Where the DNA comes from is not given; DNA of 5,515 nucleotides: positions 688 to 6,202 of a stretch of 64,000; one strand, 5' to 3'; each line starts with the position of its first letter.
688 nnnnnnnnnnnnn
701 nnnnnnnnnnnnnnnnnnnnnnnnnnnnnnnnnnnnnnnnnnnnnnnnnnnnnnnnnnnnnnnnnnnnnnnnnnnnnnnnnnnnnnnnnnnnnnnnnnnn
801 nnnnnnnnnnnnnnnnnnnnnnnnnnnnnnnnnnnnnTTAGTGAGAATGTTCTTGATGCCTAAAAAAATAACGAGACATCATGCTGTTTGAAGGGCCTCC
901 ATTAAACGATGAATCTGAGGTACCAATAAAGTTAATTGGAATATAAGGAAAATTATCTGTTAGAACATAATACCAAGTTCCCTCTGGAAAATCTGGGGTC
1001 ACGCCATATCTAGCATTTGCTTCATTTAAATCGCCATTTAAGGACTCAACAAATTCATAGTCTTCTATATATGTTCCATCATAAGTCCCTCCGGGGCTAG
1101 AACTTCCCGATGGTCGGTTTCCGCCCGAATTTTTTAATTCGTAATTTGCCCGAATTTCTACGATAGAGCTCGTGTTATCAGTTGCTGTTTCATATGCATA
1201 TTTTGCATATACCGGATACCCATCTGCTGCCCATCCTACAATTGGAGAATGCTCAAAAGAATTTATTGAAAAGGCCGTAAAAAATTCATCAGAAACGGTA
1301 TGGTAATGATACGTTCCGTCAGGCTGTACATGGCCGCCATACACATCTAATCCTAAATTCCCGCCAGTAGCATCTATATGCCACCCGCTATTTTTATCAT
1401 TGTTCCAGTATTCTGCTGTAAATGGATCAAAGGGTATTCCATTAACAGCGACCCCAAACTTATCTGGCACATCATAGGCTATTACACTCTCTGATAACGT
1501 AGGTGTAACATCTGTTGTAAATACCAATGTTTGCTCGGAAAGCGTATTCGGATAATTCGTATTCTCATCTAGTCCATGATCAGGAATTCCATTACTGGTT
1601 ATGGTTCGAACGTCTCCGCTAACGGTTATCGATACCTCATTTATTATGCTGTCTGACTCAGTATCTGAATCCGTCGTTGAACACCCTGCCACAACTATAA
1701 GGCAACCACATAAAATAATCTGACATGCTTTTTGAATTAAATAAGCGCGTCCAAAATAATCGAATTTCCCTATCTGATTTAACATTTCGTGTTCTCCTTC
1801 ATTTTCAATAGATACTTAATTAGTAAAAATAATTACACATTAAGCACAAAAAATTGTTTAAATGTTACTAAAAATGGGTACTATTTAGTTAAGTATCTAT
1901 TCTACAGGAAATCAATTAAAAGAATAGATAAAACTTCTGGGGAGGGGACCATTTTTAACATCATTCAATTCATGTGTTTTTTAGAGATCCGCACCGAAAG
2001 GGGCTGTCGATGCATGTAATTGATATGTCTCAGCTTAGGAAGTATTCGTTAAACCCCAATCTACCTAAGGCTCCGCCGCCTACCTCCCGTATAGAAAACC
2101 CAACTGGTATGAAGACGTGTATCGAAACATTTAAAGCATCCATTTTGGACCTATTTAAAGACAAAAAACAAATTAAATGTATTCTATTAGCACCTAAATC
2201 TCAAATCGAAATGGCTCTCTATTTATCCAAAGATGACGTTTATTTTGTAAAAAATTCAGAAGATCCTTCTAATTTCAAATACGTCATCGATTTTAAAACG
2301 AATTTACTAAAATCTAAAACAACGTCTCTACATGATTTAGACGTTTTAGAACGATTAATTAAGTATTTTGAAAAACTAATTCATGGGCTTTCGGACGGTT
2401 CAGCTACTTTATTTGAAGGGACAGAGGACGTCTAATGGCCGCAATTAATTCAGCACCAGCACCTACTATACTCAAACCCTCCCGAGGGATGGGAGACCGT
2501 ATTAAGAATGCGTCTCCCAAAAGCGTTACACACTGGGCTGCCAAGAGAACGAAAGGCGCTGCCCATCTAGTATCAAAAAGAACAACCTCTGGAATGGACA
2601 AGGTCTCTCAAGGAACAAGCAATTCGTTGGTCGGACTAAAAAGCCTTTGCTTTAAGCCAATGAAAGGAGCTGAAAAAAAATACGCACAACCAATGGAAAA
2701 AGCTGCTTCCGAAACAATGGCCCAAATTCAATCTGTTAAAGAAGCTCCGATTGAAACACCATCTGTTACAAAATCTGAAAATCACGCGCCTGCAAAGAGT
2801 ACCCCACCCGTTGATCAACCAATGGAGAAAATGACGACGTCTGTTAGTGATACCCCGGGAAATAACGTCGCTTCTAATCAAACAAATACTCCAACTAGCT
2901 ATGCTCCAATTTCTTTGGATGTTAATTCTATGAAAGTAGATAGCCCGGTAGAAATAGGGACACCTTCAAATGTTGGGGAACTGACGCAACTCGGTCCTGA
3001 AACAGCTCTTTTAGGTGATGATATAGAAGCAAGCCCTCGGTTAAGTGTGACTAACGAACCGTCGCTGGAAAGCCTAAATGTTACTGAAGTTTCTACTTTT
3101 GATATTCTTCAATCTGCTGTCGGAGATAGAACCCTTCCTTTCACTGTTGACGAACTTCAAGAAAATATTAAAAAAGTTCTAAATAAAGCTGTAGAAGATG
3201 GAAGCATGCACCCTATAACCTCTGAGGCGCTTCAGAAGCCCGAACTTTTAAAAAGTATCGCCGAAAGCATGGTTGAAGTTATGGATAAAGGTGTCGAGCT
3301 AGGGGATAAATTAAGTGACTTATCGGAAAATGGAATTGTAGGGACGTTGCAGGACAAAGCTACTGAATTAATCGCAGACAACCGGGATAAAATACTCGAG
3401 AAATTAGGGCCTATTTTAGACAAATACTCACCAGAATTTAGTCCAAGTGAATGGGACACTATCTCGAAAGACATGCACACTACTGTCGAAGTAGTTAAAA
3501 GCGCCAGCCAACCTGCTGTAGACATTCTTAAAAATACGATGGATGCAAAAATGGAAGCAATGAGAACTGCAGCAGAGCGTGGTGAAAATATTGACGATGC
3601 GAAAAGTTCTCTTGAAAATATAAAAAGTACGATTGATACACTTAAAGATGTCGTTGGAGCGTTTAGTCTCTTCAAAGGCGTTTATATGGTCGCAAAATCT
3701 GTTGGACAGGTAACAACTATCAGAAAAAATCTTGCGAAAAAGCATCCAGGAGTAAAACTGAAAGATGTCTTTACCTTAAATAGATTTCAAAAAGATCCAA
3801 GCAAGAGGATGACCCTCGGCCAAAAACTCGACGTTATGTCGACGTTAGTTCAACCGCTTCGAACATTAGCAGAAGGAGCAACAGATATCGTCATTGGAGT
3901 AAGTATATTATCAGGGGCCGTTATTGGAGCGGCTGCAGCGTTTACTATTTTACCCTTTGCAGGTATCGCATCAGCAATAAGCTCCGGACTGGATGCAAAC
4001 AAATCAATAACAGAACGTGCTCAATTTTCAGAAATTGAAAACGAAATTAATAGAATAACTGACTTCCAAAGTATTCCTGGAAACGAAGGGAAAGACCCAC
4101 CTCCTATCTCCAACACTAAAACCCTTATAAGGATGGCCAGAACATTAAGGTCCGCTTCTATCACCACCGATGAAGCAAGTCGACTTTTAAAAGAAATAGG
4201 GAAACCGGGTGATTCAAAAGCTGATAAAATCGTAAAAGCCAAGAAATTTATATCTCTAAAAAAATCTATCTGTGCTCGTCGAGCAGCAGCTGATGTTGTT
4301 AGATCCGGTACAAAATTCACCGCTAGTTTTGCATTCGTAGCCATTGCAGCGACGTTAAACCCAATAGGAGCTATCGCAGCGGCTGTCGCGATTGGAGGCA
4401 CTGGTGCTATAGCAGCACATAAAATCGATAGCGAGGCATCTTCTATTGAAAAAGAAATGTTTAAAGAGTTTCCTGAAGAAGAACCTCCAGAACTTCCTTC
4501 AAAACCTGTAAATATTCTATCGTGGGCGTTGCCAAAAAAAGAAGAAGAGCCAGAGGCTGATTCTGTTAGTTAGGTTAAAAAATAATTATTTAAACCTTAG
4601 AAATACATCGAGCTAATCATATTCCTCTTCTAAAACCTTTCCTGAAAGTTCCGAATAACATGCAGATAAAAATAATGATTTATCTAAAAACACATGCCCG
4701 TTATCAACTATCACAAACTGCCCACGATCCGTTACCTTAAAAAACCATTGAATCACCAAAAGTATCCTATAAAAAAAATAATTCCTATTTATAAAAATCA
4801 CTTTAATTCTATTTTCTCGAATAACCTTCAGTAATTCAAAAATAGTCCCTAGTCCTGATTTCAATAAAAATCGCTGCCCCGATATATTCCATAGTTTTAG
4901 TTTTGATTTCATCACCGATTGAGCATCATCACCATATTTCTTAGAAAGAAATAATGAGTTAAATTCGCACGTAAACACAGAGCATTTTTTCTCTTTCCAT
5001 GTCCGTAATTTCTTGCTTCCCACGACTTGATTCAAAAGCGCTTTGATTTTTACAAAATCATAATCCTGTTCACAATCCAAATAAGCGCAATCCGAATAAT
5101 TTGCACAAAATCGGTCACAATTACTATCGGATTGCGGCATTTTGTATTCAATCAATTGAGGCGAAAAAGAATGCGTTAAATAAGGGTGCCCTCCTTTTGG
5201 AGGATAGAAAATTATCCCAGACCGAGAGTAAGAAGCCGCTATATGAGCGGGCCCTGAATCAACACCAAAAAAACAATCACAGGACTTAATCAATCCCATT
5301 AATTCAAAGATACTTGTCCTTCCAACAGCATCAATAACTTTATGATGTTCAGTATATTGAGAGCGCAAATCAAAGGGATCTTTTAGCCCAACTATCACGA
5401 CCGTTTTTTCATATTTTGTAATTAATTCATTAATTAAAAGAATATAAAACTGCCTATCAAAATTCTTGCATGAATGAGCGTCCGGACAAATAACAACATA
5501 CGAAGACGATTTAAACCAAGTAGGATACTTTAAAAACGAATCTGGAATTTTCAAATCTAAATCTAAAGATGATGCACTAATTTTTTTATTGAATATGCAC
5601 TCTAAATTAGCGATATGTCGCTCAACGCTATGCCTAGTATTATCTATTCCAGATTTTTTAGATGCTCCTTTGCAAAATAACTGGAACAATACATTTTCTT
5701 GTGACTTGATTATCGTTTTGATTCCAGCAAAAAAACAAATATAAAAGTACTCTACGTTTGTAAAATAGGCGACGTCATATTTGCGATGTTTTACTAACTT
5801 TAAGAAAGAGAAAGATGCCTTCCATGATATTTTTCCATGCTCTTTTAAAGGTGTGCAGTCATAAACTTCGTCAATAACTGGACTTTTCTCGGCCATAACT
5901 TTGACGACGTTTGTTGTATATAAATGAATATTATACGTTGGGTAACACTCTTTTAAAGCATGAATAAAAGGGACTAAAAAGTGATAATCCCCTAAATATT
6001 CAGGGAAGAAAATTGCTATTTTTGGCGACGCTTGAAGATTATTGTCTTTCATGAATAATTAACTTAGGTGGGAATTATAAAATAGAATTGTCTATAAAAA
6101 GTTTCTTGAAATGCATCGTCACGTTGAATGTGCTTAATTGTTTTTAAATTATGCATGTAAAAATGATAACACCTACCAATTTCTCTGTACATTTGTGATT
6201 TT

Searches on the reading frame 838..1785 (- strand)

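Call 65: search_protein_families(library=pfam, proteins=[window:838-1785:-], max_evalue=0.001)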
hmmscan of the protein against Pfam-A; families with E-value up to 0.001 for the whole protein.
window:838-1785:- (315 aa): 1 family
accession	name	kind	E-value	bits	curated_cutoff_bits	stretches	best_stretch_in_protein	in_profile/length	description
PF14240.11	YHYH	-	4.9e-56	190.2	25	1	91-288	4-193/193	YHYH protein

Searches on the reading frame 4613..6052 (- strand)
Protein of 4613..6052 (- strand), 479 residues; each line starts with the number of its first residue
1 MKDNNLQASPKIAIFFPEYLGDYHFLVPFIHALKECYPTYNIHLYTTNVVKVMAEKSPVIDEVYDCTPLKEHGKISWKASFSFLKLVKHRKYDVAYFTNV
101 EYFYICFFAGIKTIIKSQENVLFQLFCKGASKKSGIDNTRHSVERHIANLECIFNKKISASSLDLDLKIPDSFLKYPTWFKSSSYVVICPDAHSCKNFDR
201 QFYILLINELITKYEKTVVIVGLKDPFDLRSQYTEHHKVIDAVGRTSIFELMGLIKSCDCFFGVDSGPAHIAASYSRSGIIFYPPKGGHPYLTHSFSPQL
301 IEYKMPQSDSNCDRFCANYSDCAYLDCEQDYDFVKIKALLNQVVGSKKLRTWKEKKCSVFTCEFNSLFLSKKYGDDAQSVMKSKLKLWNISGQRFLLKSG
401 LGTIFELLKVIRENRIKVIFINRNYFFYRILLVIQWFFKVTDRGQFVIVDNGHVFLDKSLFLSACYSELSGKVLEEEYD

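Call 30: search_protein_families(library=pfam, proteins=[window:4613-6052:-], max_evalue=0.00001)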
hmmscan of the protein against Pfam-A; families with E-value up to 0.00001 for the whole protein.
window:4613-6052:- (479 aa): 1 family
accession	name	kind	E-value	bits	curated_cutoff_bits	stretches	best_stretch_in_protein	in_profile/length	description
PF01075.23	Glyco_transf_9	-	7.1e-11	42.3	22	1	125-283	47-209/247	Glycosyltransferase family 9 (heptosyltransferase)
